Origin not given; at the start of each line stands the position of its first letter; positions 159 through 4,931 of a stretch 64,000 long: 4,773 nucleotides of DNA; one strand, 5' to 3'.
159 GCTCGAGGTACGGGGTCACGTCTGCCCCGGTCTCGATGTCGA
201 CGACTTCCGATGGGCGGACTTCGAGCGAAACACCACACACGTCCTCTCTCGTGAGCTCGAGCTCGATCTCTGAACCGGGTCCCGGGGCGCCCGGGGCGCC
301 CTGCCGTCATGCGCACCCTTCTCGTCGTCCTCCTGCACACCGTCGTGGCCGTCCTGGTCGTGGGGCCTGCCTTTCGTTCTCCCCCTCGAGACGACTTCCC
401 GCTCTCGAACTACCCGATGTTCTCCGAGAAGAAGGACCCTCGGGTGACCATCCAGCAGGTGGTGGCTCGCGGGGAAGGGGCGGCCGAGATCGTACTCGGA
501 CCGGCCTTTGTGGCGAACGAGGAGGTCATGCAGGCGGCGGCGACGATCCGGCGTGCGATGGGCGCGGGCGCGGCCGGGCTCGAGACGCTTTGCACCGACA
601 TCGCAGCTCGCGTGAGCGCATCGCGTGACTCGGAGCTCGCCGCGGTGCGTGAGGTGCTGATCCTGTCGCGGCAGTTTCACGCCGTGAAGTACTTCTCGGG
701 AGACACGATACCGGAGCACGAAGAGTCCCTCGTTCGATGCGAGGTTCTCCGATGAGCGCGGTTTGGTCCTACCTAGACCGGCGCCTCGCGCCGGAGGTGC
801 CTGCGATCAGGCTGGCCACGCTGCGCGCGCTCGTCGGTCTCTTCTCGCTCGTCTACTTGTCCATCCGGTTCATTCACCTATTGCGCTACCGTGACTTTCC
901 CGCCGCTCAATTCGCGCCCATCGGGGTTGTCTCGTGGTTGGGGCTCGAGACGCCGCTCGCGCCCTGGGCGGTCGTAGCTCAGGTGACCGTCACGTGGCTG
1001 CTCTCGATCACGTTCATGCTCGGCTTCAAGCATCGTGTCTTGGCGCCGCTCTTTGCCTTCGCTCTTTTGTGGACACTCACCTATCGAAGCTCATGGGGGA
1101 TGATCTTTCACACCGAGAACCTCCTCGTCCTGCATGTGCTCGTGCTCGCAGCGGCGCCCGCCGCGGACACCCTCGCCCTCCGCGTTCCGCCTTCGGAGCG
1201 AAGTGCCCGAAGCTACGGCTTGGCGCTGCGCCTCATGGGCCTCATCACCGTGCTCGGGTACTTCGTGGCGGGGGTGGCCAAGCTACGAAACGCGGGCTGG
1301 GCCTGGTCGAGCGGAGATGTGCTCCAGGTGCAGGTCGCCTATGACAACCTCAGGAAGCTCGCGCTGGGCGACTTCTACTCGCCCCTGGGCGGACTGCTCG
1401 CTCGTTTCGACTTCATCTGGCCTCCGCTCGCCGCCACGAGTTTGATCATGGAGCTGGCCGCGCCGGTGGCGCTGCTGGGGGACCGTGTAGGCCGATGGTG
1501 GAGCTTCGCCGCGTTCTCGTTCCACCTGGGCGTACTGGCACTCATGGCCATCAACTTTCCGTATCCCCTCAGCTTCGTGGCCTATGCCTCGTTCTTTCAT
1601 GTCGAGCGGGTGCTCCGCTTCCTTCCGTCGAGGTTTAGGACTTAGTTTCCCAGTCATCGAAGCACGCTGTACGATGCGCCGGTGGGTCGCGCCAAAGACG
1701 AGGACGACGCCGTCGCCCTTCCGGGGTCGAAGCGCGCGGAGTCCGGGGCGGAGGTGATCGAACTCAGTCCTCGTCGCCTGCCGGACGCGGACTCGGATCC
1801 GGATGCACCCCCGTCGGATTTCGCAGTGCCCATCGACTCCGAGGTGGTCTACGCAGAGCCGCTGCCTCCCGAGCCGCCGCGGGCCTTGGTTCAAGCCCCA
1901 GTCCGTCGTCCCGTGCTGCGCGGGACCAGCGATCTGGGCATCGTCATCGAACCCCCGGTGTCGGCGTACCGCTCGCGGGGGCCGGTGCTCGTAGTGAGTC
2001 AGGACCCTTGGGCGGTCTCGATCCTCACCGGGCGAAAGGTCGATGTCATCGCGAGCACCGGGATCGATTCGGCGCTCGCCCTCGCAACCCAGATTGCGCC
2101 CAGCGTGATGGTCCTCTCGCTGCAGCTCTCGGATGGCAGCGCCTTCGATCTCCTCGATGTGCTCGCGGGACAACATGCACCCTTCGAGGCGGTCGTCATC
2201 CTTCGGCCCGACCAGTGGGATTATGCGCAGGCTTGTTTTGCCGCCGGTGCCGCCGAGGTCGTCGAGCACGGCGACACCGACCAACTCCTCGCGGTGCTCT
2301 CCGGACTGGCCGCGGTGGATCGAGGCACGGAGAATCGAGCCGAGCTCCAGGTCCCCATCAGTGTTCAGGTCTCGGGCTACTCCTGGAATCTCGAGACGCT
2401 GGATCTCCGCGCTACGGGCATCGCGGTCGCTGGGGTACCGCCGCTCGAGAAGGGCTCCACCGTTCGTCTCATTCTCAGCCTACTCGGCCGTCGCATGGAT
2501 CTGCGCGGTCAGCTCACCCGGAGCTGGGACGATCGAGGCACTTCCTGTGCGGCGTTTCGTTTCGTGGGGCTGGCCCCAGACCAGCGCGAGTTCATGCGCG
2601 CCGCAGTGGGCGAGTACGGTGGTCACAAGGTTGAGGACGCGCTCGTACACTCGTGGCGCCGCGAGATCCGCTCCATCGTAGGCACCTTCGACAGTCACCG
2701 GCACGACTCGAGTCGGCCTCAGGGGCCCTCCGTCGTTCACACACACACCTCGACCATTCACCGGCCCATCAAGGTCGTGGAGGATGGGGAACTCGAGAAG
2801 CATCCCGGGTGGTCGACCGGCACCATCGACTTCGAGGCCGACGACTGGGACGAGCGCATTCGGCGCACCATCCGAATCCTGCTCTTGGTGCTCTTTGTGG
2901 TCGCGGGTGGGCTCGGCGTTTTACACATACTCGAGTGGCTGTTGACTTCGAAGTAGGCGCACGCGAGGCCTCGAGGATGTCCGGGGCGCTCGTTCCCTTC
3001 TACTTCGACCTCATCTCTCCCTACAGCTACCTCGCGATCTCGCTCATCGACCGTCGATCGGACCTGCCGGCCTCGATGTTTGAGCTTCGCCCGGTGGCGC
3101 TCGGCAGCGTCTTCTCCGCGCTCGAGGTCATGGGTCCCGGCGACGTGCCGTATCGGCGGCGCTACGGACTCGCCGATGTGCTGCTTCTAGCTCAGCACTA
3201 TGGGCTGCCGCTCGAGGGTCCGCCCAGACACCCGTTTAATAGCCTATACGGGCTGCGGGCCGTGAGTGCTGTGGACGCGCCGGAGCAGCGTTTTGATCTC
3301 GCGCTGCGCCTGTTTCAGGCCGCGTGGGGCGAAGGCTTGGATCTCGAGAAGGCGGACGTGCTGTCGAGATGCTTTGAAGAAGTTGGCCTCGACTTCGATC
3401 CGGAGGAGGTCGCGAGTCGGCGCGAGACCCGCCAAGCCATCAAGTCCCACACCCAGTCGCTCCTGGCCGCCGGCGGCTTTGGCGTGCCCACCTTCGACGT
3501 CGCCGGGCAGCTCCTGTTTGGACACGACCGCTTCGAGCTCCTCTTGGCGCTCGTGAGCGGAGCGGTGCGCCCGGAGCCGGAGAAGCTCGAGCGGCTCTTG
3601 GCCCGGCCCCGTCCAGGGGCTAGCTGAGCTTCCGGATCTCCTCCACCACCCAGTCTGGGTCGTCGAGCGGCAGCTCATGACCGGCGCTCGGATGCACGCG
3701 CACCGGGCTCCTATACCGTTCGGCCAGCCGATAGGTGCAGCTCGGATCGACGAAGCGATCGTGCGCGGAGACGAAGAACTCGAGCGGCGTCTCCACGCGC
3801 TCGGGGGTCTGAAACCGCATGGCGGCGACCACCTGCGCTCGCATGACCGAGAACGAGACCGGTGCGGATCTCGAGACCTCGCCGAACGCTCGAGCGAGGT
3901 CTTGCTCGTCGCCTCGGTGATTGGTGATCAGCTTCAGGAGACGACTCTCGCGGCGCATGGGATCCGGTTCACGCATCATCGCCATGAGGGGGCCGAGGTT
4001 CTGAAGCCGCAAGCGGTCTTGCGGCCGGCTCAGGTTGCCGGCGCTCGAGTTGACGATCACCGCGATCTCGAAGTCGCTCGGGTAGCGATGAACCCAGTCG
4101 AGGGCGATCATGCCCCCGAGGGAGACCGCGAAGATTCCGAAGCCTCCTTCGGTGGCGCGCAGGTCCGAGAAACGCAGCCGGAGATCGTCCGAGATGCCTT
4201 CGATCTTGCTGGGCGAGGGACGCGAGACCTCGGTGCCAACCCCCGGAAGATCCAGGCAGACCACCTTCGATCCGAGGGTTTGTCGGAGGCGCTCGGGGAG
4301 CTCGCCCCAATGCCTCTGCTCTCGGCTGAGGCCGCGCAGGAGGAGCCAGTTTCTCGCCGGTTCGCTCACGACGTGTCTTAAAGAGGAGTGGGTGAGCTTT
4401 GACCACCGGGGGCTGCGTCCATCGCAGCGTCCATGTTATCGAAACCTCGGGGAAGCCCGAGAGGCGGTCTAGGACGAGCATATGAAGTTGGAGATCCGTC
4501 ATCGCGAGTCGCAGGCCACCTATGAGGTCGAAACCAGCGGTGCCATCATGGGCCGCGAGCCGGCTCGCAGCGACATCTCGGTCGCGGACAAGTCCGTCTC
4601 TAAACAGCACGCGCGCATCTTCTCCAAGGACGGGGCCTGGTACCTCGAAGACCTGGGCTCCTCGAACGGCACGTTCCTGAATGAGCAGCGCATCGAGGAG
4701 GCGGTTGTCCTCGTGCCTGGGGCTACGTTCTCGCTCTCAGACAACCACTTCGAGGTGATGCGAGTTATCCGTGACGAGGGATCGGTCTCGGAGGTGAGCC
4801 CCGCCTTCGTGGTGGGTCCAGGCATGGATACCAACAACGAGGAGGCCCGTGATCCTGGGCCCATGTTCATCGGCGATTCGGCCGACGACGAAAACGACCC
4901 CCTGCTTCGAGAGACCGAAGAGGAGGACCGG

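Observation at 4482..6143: Unusual FHA – polytopic membrane – (EPKP)n repeat – Lys-rich tail architecture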

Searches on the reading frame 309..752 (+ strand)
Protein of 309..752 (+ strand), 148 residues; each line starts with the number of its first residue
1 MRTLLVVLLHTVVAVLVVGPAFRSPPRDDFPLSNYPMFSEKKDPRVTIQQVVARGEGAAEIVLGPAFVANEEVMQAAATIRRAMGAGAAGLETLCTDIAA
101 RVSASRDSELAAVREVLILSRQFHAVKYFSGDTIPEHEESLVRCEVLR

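Call 77: search_protein_families(library=pfam, alignment_id=A9, max_evalue=0.00001)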
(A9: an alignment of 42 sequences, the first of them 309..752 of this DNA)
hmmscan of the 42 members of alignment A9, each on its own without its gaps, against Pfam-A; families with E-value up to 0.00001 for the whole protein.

A. member 1, window:309-752:+ (148 aa): 0 families

B. families by the number of members that match (of 42 scanned): 36 families (the first 25 are shown)
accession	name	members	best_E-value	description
PF13561.12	adh_short_C2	2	5.5e-52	Enoyl-(Acyl carrier protein) reductase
PF00005.33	ABC_tran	2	2.7e-34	ABC transporter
PF00106.31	adh_short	2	2e-33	short chain dehydrogenase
PF02687.27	FtsX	2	7.1e-18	FtsX-like permease C-terminal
PF12704.14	MacB_PCD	2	3.9e-10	MacB-like periplasmic core domain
PF13304.12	AAA_21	2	8.3e-10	AAA domain, putative AbiEii toxin, Type IV TA system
PF00171.27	Aldedh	1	1.9e-149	Aldehyde dehydrogenase family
PF00202.27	Aminotran_3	1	1.5e-122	Aminotransferase class-III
PF00474.23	SSF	1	1.8e-80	Sodium:solute symporter family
PF01276.26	OKR_DC_1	1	4.2e-77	Orn/Lys/Arg decarboxylase, major domain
PF00990.26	GGDEF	1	3.6e-46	Diguanylate cyclase, GGDEF domain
PF17131.11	LolA_like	1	2.4e-45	Outer membrane lipoprotein-sorting protein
PF01546.33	Peptidase_M20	1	3.2e-43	Peptidase family M20/M25/M40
PF03009.23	GDPD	1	5.9e-41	Glycerophosphoryl diester phosphodiesterase family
PF02913.24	FAD-oxidase_C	1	8.9e-36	FAD linked oxidases, C-terminal domain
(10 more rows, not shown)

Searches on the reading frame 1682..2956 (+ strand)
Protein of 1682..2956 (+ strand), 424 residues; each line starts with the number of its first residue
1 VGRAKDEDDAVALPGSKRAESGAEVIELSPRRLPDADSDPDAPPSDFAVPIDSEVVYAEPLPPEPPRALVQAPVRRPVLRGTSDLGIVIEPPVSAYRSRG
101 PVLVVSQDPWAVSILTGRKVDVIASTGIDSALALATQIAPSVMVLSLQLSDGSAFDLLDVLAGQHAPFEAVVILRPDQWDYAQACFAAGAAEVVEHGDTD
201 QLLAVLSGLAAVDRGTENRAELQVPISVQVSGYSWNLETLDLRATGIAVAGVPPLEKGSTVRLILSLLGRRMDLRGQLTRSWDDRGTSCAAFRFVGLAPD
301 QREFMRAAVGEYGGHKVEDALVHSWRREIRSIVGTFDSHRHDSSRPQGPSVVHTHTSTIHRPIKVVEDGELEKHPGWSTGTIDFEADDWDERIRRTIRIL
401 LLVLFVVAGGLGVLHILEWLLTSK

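Call 4: search_protein_families(library=pfam, proteins=[window:1682-2956:+], max_evalue=0.01)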
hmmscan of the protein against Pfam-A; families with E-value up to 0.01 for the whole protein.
window:1682-2956:+ (424 aa): 1 family
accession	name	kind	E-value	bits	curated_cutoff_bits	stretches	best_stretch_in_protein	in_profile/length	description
PF07238.19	PilZ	-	1.7e-07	31.9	22.5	1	216-307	4-98/102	PilZ domain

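Call 5: search_protein_families(library=ncbifam, proteins=[window:1682-2956:+], max_evalue=0.01)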
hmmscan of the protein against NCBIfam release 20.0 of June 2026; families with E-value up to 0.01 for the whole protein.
window:1682-2956:+ (424 aa): 0 families

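Call 46: search_protein_families(library=pfam, proteins=[window:1682-2956:+], max_evalue=0.1)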
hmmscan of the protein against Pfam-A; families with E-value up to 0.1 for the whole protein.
window:1682-2956:+ (424 aa): 1 family
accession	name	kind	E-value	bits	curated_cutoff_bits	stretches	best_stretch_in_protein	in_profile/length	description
PF07238.19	PilZ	-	1.7e-07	31.9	22.5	1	216-307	4-98/102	PilZ domain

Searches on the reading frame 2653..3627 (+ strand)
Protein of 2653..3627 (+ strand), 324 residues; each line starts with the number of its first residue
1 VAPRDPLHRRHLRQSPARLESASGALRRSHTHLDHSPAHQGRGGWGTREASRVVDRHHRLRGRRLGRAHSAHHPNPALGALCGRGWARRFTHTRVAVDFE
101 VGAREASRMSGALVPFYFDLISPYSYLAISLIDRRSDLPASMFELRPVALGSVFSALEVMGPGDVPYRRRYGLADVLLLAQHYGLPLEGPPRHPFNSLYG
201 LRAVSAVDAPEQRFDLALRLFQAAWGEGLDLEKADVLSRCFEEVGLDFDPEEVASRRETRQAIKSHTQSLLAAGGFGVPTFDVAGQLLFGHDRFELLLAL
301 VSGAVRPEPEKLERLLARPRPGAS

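Call 4: search_protein_families(library=pfam, proteins=[window:2653-3627:+], max_evalue=0.01)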
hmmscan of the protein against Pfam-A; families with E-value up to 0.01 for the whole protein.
window:2653-3627:+ (324 aa): 1 family
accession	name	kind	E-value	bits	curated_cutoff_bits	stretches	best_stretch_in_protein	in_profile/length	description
PF01323.26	DSBA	-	5.8e-26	91.9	25.6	1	114-298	2-187/191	DSBA-like thioredoxin domain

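Call 5: search_protein_families(library=ncbifam, proteins=[window:2653-3627:+], max_evalue=0.01)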
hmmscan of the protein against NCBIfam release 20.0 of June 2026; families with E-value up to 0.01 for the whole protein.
window:2653-3627:+ (324 aa): 0 families

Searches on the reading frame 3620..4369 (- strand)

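Call 46: search_protein_families(library=pfam, proteins=[window:3620-4369:-], max_evalue=0.1)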
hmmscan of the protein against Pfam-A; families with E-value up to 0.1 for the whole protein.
window:3620-4369:- (249 aa): 3 families
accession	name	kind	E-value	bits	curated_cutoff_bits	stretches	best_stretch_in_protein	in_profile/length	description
PF12697.13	Abhydrolase_6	-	4.3e-14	54.1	26.3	1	9-243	2-216/217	Alpha/beta hydrolase family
PF12146.15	Hydrolase_4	-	5.9e-11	42.6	27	1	13-235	12-236/239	Serine aminopeptidase, S33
PF00561.26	Abhydrolase_1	-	3.8e-05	23.9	25.8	1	23-110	18-105/245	alpha/beta hydrolase fold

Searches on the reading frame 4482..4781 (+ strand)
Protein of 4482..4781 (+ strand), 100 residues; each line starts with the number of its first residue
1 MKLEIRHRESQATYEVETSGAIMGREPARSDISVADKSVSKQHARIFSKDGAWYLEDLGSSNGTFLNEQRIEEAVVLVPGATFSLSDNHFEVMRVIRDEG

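Call 87: search_solved_structures(query=window:4482-4781:+, max_evalue=0.00001, show_alignments=3)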
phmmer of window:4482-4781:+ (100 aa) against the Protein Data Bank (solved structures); distinct sequences matched with E-value up to 0.00001: 5.
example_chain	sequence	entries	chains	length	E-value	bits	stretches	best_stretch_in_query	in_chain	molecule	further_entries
1uht_A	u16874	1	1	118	7e-09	38.8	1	21-73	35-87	expressed protein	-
3gqs_A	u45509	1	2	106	2.2e-08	37.3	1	21-85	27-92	Adenylate cyclase-like protein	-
6i2q_B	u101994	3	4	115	3.7e-06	30.1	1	22-76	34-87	Glycogen accumulation regulator GarA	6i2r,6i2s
8p5r_G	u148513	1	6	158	4.9e-06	29.7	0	22-76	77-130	Glycogen accumulation regulator GarA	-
6ar0_A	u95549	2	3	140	8.8e-06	28.9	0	22-73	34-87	Sarcolemmal membrane-associated protein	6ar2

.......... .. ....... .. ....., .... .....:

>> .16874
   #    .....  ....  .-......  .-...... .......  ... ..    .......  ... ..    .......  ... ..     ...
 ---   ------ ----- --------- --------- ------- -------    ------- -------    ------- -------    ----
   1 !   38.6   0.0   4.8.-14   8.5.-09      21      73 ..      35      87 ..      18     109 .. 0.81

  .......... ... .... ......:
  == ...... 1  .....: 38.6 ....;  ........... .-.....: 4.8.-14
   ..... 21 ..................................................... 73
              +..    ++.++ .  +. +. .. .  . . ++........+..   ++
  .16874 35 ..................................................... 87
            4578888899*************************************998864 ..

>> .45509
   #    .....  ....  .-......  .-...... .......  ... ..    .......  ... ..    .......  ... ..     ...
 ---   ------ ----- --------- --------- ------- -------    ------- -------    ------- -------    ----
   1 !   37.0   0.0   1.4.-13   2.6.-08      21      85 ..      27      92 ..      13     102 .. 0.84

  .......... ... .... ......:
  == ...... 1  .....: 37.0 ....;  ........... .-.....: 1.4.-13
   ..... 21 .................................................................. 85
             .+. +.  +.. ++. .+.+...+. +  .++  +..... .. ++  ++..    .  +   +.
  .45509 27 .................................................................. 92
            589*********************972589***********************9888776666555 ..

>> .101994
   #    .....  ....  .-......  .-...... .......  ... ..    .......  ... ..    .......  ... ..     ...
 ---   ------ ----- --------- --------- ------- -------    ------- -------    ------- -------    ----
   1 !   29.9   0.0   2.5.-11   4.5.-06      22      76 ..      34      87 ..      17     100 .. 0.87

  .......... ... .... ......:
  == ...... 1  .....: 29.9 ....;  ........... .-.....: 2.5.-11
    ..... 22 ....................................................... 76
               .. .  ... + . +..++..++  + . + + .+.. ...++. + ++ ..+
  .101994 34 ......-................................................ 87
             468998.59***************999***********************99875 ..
